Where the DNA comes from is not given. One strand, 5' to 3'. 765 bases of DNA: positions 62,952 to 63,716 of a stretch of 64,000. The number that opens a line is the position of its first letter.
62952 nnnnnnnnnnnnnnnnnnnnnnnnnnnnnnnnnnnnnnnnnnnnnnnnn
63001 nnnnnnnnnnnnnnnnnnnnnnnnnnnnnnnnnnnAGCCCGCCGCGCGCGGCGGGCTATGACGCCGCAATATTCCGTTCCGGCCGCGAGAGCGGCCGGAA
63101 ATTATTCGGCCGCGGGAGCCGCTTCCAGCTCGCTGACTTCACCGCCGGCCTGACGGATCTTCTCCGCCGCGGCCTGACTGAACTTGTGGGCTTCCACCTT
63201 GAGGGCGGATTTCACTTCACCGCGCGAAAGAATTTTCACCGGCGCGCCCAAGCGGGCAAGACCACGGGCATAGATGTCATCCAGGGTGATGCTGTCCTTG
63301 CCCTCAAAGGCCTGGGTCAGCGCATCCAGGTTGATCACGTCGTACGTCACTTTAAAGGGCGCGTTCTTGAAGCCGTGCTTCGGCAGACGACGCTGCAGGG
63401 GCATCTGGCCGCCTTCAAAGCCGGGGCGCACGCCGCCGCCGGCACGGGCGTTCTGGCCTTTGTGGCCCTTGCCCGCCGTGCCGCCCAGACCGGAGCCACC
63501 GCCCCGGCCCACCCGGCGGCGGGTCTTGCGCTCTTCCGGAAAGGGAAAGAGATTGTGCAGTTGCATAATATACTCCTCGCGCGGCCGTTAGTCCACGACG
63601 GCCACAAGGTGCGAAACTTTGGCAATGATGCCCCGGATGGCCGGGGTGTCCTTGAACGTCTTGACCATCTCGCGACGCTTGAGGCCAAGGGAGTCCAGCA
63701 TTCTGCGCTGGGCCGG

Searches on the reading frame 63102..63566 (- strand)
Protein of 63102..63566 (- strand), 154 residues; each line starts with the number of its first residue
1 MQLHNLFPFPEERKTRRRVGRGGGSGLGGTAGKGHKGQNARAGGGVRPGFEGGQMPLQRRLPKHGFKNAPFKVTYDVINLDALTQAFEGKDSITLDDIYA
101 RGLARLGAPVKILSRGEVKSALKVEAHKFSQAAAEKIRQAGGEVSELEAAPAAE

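Call 100: search_protein_families(library=pfam, proteins=[window:63102-63566:-], max_evalue=0.00001)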
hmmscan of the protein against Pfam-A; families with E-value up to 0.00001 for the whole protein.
window:63102-63566:- (154 aa): 1 family
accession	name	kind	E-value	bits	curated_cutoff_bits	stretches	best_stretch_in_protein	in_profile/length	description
PF00828.25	Ribosomal_L27A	-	6.2e-18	65.4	21.5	1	77-144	1-71/72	Ribosomal proteins 50S-L15, 50S-L18e, 60S-L27A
